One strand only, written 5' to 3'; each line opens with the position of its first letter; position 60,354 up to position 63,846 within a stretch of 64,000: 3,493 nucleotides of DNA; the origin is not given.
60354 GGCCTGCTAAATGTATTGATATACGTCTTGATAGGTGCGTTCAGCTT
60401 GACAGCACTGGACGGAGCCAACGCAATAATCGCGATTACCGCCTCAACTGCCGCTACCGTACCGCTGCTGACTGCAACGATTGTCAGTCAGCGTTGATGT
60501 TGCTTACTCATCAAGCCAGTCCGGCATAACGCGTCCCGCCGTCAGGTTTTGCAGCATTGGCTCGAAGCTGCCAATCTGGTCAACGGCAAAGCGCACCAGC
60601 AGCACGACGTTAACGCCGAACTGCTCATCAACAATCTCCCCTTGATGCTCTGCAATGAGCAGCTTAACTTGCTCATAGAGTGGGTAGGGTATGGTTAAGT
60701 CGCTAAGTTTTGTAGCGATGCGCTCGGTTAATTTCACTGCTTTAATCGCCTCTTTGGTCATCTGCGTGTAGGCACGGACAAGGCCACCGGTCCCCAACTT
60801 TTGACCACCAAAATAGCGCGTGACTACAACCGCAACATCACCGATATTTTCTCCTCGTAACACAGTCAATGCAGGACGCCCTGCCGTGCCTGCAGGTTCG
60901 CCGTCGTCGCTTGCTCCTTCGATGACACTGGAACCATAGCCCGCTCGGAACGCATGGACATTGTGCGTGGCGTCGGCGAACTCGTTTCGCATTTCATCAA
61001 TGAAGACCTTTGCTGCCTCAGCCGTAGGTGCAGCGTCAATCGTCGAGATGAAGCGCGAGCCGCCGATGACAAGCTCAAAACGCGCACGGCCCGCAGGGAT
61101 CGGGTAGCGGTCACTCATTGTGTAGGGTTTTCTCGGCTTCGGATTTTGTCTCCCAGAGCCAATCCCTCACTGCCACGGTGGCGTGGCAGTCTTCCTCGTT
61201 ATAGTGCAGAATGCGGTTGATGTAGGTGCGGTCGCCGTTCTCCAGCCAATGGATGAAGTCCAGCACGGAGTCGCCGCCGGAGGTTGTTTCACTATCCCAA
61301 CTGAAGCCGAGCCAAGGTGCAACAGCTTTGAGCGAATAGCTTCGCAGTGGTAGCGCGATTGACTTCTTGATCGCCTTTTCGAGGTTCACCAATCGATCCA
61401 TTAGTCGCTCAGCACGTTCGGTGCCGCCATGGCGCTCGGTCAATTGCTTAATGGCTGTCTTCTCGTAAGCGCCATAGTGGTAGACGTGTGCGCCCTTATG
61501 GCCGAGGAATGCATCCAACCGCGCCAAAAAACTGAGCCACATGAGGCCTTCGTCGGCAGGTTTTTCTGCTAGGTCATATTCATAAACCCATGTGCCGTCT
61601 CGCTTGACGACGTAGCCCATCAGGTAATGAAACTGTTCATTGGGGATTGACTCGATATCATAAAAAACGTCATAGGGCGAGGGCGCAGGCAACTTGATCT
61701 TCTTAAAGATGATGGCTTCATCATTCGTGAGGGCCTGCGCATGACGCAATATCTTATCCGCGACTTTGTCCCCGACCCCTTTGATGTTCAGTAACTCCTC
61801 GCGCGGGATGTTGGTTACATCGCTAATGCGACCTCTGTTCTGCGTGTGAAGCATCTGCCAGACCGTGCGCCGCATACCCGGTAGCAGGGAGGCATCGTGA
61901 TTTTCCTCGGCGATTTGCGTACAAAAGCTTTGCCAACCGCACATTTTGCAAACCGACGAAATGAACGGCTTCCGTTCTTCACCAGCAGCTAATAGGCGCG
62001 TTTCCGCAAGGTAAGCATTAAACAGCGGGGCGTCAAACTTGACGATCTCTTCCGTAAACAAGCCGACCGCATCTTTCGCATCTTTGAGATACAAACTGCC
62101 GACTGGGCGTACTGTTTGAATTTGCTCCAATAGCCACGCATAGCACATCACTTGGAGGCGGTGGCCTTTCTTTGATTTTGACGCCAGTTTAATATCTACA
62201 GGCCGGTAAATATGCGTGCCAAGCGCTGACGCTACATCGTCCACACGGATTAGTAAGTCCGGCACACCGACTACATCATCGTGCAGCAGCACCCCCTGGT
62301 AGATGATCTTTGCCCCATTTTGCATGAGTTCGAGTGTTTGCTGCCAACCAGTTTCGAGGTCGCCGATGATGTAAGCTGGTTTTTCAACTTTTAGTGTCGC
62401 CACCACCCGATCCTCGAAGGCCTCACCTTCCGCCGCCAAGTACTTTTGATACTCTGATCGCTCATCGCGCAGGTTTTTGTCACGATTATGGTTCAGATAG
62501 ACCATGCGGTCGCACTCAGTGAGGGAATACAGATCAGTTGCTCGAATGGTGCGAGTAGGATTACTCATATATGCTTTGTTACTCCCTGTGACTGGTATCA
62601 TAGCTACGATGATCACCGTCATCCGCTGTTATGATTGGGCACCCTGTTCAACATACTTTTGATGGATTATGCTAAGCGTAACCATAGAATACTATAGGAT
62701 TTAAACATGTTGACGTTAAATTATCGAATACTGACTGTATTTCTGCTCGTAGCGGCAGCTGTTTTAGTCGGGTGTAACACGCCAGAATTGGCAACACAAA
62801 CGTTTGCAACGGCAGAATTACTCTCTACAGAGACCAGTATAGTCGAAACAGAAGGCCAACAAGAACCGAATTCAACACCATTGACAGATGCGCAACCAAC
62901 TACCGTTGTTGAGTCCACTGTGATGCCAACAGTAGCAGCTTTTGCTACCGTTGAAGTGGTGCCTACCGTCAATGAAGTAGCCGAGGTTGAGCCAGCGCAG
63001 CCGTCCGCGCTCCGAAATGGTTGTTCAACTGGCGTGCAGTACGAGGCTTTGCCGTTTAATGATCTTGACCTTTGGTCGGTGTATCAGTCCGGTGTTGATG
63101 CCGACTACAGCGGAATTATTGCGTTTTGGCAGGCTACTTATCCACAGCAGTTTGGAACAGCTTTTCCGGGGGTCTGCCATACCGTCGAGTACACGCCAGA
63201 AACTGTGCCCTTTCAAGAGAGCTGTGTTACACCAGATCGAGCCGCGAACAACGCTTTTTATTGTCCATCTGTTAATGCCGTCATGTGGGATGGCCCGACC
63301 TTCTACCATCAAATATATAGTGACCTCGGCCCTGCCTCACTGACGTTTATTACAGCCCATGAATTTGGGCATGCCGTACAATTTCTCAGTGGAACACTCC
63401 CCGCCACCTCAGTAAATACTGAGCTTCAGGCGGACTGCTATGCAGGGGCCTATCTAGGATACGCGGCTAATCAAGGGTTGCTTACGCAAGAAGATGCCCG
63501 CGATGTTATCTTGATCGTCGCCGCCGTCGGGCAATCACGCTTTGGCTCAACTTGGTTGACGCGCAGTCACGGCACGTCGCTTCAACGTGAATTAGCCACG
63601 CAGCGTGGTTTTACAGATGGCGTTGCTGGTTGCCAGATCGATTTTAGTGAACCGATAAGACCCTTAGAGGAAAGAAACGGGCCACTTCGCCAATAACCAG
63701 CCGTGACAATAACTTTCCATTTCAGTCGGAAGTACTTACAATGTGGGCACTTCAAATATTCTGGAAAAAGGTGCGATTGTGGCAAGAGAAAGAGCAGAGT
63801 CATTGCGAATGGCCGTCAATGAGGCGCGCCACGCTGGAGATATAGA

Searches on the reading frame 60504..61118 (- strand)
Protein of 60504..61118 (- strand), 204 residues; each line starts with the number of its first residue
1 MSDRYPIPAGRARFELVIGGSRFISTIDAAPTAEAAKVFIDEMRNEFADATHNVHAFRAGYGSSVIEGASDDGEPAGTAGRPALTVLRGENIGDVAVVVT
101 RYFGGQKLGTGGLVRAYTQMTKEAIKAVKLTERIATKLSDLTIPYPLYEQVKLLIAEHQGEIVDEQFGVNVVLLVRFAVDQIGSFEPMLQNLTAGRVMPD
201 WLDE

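Call 40: search_protein_families(library=pfam, proteins=[window:60504-61118:-], max_evalue=0.001)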
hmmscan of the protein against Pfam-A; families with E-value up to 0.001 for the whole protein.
window:60504-61118:- (204 aa): 2 families
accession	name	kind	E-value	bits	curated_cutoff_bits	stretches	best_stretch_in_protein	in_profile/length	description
PF01205.25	UPF0029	-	1.7e-33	115.2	27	1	20-125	2-107/107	Uncharacterized protein family UPF0029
PF09186.17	DUF1949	-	5e-11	42.8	23.7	1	141-196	1-56/56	Domain of unknown function (DUF1949)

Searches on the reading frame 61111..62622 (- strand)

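Call 40: search_protein_families(library=pfam, proteins=[window:61111-62622:-], max_evalue=0.001)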
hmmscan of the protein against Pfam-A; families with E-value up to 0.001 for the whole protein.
window:61111-62622:- (503 aa): 3 families
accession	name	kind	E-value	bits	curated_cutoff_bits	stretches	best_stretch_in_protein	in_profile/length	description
PF13482.12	RNase_H_2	-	3.4e-27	95.8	22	1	319-489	1-164/165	RNase_H superfamily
PF01930.23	Cas_Cas4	-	1.5e-05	25.6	22.7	1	139-235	66-159/160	Domain of unknown function DUF83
PF12705.13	PDDEXK_1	-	0.00028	21.3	22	1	116-234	123-246/247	PD-(D/E)XK nuclease superfamily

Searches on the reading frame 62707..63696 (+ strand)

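Call 40: search_protein_families(library=pfam, proteins=[window:62707-63696:+], max_evalue=0.001)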
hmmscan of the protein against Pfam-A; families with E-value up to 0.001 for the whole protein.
window:62707-63696:+ (329 aa): 1 family
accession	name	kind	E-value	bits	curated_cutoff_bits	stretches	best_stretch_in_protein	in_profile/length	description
PF04228.19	Zn_peptidase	-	8.5e-13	48.9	23.2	1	177-306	130-283/290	Putative neutral zinc metallopeptidase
